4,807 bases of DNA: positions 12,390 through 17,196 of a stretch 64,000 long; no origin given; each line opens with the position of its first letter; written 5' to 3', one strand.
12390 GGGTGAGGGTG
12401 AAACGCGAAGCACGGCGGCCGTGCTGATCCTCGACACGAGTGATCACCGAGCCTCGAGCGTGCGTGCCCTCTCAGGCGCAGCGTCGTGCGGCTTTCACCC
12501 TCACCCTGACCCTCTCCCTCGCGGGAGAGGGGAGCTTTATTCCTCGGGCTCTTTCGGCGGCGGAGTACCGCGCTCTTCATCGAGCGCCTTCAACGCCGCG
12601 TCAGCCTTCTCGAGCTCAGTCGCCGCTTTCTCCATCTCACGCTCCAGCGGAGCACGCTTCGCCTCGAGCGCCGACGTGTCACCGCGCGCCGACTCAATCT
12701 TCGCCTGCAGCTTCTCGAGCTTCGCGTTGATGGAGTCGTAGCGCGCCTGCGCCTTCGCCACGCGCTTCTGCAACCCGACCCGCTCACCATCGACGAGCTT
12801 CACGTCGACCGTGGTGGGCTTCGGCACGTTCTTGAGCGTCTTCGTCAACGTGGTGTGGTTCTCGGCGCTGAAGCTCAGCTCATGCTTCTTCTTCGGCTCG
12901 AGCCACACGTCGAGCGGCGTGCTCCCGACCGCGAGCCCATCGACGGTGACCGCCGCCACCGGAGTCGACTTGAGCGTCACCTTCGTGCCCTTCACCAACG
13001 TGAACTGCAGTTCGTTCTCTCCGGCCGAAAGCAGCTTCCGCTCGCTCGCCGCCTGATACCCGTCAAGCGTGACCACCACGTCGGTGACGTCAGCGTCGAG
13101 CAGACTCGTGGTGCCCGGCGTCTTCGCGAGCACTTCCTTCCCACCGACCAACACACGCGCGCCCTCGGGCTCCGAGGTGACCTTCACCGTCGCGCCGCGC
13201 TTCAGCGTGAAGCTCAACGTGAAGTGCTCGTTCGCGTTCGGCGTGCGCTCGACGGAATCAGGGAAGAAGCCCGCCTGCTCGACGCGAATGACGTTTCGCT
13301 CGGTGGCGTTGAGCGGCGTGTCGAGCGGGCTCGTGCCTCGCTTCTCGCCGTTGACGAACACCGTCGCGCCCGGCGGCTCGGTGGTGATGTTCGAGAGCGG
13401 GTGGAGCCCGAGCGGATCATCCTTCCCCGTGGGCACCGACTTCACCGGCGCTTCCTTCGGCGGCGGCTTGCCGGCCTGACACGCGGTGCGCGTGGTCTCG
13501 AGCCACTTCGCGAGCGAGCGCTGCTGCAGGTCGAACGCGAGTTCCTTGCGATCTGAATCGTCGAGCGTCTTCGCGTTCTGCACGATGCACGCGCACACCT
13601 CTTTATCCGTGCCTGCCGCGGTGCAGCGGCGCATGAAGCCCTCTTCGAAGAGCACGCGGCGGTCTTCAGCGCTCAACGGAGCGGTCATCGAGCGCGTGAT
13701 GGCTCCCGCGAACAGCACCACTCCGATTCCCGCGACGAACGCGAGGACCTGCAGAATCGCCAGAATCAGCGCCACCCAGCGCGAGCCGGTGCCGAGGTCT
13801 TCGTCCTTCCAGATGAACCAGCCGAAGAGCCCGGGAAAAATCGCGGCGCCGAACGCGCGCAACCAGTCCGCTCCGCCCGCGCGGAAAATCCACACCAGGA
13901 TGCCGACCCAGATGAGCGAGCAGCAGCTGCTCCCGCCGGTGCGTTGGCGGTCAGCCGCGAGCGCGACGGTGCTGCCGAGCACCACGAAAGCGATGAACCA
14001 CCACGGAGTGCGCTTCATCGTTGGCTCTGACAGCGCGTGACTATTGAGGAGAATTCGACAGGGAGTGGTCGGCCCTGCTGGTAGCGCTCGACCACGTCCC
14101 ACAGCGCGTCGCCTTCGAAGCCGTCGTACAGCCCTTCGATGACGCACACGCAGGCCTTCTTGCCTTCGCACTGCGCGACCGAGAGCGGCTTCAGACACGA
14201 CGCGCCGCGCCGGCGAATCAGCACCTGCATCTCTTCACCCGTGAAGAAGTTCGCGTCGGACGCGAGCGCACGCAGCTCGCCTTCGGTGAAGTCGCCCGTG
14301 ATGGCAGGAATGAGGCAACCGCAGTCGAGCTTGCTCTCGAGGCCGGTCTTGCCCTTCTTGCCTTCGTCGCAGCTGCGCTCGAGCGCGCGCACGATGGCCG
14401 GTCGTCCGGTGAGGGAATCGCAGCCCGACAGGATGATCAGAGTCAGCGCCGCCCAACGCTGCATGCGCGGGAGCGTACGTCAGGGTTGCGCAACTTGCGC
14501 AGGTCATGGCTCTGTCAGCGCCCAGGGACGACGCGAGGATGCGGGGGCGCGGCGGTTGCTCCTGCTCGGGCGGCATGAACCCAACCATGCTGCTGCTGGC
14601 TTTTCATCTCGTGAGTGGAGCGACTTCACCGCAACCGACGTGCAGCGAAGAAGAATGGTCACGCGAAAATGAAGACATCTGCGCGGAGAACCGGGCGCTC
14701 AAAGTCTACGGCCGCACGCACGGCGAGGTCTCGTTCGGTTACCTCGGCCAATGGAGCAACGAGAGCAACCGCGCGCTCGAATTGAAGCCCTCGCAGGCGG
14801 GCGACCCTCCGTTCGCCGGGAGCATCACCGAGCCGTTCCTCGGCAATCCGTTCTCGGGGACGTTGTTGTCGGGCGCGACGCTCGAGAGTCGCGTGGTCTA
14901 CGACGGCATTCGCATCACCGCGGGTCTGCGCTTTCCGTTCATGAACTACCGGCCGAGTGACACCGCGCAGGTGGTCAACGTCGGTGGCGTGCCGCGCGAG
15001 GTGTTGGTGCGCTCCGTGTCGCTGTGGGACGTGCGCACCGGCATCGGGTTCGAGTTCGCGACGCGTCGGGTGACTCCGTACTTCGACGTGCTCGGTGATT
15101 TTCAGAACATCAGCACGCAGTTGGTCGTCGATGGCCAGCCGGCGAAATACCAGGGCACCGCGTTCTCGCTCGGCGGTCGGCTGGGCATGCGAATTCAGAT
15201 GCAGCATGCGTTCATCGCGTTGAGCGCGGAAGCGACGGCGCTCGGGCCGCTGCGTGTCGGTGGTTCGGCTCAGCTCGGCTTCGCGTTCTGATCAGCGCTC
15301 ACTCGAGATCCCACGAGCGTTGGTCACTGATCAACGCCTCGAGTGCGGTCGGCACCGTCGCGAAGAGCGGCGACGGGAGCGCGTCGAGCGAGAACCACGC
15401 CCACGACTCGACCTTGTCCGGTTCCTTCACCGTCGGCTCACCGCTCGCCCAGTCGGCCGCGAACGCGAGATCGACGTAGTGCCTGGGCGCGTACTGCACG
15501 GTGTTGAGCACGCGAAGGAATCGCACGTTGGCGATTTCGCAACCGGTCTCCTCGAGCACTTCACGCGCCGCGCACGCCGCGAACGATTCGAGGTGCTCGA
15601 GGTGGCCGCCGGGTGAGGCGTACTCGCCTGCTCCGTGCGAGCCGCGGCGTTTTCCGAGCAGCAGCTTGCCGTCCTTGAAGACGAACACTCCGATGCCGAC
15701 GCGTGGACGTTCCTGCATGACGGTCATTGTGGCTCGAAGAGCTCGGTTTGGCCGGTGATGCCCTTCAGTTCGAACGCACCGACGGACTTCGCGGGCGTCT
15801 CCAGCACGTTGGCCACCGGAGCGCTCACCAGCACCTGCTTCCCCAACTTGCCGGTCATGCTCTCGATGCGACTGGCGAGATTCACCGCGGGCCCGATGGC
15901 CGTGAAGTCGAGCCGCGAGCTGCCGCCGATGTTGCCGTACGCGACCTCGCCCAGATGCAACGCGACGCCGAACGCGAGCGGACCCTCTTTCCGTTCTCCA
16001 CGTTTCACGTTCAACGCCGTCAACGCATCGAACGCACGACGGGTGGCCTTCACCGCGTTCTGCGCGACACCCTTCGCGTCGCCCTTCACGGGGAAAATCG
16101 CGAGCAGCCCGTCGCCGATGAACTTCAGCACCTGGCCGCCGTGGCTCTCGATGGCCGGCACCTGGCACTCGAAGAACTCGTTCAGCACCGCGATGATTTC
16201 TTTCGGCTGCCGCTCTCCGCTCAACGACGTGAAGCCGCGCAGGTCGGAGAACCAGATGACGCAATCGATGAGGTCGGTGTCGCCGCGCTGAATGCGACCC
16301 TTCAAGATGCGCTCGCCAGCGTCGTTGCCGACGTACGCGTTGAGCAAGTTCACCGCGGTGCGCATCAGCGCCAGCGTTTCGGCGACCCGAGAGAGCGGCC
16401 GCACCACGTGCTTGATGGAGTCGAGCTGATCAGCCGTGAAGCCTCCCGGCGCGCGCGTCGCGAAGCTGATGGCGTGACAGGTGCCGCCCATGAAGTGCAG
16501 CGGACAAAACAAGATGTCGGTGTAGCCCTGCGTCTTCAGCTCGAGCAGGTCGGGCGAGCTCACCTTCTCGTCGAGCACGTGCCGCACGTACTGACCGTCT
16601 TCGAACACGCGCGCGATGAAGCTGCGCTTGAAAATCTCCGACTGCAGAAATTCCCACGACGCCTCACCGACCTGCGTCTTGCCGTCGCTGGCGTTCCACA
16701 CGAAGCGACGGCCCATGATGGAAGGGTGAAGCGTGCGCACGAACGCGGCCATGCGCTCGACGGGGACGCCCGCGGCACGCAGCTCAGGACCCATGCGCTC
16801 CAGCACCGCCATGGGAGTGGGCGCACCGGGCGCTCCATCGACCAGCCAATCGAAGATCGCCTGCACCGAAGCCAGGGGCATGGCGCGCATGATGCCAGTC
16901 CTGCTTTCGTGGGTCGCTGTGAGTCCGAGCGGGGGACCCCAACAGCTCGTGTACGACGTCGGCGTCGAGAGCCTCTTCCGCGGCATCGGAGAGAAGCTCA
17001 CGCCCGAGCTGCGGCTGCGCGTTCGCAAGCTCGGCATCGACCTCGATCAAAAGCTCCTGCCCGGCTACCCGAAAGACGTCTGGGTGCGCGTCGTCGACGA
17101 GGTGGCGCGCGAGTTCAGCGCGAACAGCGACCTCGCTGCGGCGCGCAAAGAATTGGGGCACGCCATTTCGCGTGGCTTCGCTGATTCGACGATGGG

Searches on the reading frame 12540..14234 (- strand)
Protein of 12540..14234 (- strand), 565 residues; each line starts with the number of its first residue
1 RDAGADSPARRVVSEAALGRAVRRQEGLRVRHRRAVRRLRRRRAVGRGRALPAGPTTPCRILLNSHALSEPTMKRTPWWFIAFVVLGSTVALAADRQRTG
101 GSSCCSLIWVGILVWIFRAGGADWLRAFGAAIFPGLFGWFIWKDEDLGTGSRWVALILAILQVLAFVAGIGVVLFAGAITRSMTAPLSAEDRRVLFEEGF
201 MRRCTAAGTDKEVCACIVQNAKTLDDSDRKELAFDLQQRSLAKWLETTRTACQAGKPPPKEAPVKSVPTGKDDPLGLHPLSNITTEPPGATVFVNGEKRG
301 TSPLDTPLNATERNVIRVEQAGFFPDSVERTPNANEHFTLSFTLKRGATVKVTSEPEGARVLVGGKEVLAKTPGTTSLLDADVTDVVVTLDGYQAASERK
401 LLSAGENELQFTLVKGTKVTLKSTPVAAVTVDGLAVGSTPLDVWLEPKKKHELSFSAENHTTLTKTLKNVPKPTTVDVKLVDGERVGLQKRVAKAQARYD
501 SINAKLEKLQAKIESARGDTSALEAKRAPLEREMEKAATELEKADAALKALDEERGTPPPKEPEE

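Call 71: search_protein_families(library=pfam, proteins=[window:12540-14234:-], max_evalue=0.00001)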
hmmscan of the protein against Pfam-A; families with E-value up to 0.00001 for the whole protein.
window:12540-14234:- (565 aa): 1 family
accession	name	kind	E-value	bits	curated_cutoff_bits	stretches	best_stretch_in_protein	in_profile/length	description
PF08308.17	PEGA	-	9.9e-24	83.5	20.8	2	283-346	6-69/71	PEGA domain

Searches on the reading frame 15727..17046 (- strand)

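Call 71: search_protein_families(library=pfam, proteins=[window:15727-17046:-], max_evalue=0.00001)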
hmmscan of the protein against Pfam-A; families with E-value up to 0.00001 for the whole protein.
window:15727-17046:- (440 aa): 1 family
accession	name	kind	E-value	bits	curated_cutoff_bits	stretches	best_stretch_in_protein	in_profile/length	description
PF00211.25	Guanylate_cyc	-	1.4e-16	61.1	21.9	1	262-429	9-172/183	Adenylate and Guanylate cyclase catalytic domain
